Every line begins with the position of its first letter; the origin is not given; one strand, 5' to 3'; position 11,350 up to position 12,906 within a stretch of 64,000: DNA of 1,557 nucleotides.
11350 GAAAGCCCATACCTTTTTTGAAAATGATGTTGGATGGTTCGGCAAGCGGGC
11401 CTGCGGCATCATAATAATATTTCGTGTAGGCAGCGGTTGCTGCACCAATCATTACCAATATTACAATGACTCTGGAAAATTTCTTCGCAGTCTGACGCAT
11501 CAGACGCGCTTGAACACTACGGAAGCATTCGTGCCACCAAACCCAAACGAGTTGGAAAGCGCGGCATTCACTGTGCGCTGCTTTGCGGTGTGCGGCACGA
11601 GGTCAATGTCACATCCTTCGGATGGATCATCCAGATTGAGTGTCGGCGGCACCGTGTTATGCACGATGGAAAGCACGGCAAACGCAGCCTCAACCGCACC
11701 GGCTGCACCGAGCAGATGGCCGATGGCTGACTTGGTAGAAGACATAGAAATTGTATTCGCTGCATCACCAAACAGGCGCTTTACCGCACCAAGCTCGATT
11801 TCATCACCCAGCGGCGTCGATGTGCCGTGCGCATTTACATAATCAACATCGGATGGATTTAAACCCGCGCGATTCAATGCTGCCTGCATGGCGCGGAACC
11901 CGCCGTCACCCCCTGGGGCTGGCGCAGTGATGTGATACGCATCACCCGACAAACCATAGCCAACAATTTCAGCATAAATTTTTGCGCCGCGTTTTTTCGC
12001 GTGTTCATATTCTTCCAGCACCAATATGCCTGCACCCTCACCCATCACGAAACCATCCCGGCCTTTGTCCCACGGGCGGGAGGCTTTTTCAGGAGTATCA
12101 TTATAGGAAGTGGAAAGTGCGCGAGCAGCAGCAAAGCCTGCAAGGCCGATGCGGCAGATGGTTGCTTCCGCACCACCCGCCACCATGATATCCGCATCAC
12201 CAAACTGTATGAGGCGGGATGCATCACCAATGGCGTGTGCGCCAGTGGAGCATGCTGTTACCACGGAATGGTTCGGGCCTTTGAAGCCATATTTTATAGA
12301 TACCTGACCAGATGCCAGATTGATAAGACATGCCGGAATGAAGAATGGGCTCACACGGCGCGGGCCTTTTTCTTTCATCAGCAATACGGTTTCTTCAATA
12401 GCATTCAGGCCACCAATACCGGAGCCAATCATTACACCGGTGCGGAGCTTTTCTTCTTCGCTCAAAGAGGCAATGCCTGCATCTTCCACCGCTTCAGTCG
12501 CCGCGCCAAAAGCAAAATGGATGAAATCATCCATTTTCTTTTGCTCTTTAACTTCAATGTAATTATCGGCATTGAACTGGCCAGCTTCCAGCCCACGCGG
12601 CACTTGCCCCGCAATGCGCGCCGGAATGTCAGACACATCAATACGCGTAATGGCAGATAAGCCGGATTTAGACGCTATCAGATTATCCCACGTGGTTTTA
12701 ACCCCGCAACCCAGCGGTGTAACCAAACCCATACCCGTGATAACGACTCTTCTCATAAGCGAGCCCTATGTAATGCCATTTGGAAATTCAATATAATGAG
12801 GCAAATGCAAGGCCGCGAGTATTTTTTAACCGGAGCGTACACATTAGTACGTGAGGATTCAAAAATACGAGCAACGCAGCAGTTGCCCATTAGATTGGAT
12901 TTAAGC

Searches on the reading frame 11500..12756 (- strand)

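Call 57: search_protein_families(library=pfam, proteins=[window:11500-12756:-], max_evalue=0.00001)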
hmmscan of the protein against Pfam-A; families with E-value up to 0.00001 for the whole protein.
window:11500-12756:- (418 aa): 3 families
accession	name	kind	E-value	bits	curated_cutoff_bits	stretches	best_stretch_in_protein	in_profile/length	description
PF00109.32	ketoacyl-synt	-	1.2e-63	215.5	20.8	1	1-253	1-252/252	Beta-ketoacyl synthase, N-terminal domain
PF02801.28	Ketoacyl-synt_C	-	9.7e-42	142.2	20.8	1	261-375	1-118/119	Beta-ketoacyl synthase, C-terminal domain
PF00108.29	Thiolase_N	-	2.8e-06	27.4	26.4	0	152-197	66-113/260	Thiolase, N-terminal domain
